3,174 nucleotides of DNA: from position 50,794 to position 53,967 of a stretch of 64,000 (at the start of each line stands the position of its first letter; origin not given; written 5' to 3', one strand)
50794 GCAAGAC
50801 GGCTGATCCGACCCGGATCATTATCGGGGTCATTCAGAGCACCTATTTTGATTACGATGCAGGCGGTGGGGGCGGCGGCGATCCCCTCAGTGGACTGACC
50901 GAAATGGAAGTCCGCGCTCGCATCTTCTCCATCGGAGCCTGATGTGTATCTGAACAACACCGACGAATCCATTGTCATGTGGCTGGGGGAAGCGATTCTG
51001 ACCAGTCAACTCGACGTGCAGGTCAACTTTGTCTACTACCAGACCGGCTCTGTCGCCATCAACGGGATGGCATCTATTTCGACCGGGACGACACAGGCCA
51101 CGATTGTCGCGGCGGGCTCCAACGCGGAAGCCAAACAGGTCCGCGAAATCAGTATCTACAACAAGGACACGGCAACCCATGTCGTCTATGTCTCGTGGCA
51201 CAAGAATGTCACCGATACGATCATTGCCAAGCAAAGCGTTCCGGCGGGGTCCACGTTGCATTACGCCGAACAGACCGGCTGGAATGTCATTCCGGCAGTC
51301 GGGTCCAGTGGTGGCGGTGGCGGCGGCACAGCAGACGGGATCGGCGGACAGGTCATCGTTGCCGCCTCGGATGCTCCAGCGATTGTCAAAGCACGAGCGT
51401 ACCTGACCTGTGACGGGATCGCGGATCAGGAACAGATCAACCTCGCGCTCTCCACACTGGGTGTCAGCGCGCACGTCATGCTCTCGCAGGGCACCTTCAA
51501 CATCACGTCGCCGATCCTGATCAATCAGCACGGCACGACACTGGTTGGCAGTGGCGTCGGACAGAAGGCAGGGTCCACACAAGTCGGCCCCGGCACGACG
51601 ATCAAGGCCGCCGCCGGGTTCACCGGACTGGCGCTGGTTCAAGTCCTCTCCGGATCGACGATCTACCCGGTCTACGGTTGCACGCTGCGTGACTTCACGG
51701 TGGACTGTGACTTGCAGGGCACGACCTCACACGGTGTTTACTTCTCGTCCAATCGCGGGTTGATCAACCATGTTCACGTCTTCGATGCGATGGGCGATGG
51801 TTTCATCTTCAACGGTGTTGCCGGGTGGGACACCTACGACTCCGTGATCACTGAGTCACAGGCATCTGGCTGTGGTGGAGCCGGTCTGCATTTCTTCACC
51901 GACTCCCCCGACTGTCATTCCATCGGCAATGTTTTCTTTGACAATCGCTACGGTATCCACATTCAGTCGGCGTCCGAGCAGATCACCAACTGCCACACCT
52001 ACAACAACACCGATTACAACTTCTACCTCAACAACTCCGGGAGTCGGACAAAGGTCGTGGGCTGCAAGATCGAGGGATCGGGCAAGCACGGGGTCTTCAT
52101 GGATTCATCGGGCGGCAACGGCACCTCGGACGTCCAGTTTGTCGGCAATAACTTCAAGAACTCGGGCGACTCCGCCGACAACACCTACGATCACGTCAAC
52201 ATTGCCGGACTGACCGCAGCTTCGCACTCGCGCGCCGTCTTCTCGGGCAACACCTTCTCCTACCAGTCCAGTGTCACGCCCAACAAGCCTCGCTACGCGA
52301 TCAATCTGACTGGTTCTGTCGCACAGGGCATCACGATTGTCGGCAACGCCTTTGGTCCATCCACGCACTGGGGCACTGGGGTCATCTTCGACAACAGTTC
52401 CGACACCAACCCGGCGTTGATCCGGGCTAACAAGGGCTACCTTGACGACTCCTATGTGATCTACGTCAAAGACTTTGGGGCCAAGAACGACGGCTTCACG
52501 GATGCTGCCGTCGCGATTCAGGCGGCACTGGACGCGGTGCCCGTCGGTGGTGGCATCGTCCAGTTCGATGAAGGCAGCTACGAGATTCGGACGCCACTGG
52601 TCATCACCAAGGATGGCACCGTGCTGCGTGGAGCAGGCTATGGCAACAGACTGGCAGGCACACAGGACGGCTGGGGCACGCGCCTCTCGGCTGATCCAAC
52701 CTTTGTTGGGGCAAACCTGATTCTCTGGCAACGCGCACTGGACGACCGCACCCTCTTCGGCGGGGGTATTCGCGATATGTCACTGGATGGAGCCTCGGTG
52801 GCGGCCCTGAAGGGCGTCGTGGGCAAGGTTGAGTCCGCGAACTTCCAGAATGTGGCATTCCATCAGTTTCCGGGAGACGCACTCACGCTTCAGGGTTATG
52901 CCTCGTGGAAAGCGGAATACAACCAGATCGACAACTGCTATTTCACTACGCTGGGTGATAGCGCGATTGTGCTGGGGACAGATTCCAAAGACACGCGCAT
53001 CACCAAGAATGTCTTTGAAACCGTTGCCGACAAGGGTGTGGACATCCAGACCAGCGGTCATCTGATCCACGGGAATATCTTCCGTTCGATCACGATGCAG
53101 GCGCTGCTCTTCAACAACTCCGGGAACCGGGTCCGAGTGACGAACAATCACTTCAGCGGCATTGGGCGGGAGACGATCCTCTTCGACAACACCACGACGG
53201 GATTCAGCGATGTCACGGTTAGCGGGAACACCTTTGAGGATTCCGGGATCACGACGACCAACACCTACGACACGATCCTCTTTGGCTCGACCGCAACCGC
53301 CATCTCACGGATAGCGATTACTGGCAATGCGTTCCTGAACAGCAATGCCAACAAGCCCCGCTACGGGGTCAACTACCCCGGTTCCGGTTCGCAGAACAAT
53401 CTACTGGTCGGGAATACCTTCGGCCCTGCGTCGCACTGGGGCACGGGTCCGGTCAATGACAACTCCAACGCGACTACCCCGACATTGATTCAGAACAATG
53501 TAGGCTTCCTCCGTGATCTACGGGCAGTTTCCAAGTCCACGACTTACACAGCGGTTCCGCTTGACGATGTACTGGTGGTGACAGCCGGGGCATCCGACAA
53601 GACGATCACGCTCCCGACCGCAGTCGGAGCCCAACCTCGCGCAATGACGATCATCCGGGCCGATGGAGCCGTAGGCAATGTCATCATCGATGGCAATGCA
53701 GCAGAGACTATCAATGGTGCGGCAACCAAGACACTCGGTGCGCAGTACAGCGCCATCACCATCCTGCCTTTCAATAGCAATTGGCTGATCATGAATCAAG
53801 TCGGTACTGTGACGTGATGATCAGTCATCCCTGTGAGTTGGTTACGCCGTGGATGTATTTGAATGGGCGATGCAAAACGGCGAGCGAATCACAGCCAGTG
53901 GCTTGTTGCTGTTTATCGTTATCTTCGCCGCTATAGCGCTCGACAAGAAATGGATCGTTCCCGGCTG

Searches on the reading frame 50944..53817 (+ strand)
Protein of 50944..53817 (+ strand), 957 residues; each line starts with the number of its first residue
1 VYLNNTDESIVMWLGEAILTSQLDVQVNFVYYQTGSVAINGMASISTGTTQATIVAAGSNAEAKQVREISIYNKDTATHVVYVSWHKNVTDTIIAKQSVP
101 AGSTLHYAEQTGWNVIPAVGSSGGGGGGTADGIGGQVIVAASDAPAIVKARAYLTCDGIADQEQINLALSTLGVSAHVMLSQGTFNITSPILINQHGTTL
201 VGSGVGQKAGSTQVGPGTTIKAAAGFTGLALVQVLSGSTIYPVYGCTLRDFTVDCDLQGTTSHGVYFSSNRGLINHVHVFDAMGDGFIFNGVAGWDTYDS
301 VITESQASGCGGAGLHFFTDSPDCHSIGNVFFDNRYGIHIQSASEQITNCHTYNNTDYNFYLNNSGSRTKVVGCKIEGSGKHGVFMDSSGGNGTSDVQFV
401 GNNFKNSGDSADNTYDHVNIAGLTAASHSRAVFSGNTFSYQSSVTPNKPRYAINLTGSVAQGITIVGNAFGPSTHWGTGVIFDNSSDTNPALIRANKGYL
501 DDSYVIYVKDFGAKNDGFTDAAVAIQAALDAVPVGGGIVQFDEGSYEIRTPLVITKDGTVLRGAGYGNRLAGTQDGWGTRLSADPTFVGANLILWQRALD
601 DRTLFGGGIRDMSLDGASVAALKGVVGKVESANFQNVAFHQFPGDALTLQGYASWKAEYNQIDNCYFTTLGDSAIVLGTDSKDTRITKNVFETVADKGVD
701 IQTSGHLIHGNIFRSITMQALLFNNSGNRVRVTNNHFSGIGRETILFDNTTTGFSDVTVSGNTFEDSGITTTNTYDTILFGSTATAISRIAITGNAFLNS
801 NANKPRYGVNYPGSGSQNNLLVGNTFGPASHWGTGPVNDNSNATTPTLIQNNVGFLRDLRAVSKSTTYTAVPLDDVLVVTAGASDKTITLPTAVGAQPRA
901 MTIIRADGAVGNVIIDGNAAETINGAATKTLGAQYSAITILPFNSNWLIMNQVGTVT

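Call 11: search_protein_families(library=phrogs, proteins=[window:50944-53817:+], max_evalue=0.001)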
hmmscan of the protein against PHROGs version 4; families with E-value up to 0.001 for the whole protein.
window:50944-53817:+ (957 aa): 3 families
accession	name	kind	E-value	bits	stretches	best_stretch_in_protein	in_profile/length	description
phrog_2234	-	tail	2.4e-08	34.1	1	503-557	183-238/757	tail spike protein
phrog_15455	-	tail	1.2e-06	28.4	1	477-792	121-460/652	tail fiber protein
phrog_7458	-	tail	1.3e-05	24.7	1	504-563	121-181/732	tail spike protein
